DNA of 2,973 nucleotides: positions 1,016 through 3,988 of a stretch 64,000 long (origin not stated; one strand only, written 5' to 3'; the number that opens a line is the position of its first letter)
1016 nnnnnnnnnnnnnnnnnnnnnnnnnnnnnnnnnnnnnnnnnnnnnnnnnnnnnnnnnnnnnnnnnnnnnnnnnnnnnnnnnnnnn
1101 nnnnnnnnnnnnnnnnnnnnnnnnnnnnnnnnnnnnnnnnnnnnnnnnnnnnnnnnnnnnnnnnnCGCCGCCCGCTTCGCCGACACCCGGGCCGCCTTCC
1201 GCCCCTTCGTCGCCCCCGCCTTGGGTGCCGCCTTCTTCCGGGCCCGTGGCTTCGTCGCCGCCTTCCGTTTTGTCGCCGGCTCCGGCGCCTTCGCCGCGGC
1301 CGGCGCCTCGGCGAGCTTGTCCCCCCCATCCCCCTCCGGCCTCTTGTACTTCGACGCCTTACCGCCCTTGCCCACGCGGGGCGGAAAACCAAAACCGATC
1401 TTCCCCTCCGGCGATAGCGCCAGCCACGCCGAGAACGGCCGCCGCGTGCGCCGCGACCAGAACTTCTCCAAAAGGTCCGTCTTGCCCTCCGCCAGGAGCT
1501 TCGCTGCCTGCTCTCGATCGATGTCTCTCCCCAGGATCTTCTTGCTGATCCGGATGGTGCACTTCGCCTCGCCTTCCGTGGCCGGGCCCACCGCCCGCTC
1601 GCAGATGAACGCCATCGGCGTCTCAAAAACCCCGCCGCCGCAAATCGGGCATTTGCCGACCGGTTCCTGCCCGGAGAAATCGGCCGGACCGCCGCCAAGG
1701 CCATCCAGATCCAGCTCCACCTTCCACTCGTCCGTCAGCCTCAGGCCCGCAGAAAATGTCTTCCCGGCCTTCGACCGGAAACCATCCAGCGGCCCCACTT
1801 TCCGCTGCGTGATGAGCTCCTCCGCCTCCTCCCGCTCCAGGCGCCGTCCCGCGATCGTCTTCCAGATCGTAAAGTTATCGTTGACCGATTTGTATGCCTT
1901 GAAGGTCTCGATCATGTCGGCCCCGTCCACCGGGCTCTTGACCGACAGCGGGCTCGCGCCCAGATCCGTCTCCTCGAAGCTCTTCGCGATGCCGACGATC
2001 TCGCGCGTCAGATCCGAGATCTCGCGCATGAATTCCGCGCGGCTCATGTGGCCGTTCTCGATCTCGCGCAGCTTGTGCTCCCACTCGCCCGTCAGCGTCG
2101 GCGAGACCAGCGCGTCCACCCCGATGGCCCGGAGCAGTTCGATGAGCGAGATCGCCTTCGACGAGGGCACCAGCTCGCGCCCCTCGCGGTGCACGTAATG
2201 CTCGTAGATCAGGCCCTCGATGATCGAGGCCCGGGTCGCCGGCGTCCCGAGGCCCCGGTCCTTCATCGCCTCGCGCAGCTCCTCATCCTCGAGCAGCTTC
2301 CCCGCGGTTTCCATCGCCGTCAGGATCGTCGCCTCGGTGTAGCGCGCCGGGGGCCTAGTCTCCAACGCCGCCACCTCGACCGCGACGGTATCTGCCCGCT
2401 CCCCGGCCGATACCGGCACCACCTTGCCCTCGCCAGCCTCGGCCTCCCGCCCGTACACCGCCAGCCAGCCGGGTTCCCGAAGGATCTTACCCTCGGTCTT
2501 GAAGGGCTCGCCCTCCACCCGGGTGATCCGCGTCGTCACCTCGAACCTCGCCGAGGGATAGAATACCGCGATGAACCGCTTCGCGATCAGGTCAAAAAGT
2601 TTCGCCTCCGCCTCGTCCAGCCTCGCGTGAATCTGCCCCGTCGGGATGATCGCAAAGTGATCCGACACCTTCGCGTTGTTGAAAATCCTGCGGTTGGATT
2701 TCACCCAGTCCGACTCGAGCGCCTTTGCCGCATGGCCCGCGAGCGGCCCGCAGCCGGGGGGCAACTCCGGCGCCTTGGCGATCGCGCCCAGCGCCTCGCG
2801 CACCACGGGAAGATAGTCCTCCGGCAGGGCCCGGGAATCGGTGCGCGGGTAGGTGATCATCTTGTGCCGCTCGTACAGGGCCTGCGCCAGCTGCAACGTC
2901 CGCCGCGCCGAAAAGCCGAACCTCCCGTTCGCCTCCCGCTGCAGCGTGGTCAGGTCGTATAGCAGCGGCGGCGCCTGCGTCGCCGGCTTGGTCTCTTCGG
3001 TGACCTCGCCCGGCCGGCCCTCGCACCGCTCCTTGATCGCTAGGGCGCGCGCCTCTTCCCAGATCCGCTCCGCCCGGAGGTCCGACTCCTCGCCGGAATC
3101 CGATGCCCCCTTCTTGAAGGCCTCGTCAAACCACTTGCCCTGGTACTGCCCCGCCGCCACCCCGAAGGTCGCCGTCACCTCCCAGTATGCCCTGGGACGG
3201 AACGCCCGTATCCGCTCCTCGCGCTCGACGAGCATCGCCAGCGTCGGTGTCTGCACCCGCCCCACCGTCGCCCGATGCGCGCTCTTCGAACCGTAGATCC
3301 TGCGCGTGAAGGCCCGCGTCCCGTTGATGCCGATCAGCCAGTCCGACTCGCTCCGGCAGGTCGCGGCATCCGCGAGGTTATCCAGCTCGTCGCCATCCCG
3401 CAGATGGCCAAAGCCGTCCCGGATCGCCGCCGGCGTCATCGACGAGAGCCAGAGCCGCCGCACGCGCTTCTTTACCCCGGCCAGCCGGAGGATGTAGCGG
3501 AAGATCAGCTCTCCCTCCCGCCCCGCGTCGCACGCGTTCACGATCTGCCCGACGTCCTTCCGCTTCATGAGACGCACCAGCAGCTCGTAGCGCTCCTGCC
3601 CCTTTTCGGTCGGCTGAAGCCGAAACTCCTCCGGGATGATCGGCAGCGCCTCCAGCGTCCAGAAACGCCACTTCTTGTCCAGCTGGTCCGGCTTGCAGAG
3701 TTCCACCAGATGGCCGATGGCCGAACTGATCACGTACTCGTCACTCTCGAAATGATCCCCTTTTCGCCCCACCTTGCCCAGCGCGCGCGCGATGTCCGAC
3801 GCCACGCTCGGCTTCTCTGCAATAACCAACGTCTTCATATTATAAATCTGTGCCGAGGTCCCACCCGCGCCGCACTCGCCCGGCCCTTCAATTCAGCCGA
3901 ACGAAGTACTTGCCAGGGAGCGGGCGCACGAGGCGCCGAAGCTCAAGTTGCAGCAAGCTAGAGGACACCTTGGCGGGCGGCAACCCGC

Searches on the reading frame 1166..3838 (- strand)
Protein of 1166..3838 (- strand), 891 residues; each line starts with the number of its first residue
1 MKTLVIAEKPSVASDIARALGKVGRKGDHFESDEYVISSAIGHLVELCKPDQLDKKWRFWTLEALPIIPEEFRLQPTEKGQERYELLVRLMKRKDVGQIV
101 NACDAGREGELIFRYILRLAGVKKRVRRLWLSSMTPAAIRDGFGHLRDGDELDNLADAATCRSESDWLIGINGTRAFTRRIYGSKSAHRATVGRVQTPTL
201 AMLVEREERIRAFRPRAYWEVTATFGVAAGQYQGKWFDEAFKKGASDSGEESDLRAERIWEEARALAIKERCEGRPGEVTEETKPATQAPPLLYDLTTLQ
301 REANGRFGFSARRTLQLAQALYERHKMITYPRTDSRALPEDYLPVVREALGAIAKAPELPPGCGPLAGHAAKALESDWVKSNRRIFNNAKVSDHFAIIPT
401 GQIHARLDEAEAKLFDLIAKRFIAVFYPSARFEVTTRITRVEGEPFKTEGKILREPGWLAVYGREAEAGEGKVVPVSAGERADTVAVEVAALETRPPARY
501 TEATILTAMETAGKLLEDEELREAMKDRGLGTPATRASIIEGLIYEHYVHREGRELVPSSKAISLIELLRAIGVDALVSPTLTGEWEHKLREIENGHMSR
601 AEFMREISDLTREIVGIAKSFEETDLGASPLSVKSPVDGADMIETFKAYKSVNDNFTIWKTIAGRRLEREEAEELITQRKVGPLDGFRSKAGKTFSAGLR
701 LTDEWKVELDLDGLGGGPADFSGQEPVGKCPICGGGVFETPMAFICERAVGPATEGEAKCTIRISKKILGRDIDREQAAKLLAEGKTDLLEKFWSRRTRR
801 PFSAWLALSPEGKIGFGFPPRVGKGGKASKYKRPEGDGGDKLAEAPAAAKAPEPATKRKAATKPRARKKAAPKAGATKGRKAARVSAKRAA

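Call 30: search_protein_families(library=pfam, proteins=[window:1166-3838:-], max_evalue=0.00001)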
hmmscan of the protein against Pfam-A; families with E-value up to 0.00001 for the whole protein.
window:1166-3838:- (891 aa): 3 families
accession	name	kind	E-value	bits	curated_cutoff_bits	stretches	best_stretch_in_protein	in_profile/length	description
PF01131.25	Topoisom_bac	-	2.5e-113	379.6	35.1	1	153-604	4-410/411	DNA topoisomerase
PF13342.12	Toprim_Crpt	-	8.1e-35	119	32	2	655-710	3-58/60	C-terminal repeat of topoisomerase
PF01751.28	Toprim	-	2.9e-07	31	23.1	1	3-132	1-94/96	Toprim domain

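Call 55: find_homologous_proteins(query=window:1166-3838:-, max_evalue=1e-50)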
Query window:1166-3838:- (891 aa): 8000 proteins with E <= 1e-50 among 8000 candidates; the best 120 are listed.
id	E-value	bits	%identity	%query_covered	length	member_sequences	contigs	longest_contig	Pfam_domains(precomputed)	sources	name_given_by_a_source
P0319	0.0e+0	1956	98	100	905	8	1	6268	PF01131.26,PF01751.29,PF13342.13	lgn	-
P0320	0.0e+0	1686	86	97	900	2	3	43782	PF01131.26,PF01751.29,PF13342.13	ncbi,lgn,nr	ncbi:MAG: DNA topoisomerase III [Verrucomicrobiae bacterium]|nr:DNA topoisomerase III [Verrucomicrob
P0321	0.0e+0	1671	83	100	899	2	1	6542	PF01131.26,PF01751.29,PF13342.13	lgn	-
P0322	0.0e+0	1655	82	100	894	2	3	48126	PF01131.26,PF01751.29,PF13342.13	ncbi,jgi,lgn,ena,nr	ncbi:MAG TPA: DNA topoisomerase III [Verrucomicrobiae bacterium]|nr:DNA topoisomerase III [Verrucomi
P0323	0.0e+0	1576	82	94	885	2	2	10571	PF01131.26,PF01751.29,PF13342.13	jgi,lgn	-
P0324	0.0e+0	1549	77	100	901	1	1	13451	PF01131.26,PF01751.29,PF13342.13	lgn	-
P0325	0.0e+0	1197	65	93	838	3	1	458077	PF01131.26,PF01751.29,PF13342.13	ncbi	ncbi:MAG: DNA topoisomerase III [Verrucomicrobiia bacterium]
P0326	0.0e+0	1189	65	93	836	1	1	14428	PF01131.26,PF01751.29,PF13342.13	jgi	jgi:DNA topoisomerase-3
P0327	0.0e+0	1188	65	93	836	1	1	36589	PF01131.26,PF01751.29,PF13342.13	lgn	-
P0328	0.0e+0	1174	64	93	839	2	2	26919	PF01131.26,PF01751.29,PF13342.13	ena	-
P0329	0.0e+0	1143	64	92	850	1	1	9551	PF01131.26,PF01751.29,PF13342.13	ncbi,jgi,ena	-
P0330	0.0e+0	1115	58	94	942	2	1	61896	PF01131.26,PF01751.29,PF13342.13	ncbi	-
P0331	0.0e+0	1112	56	95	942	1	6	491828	PF01131.26,PF01751.29,PF13342.13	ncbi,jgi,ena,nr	ncbi:MAG TPA: DNA topoisomerase III [Candidatus Paceibacterota bacterium]|nr:DNA topoisomerase III [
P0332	0.0e+0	1108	56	96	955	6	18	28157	PF01131.26,PF01751.29,PF13342.13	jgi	jgi:DNA topoisomerase III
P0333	0.0e+0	1108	56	96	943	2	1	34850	PF01131.26,PF01155.26,PF01751.29,PF13342.13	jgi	jgi:DNA topoisomerase-3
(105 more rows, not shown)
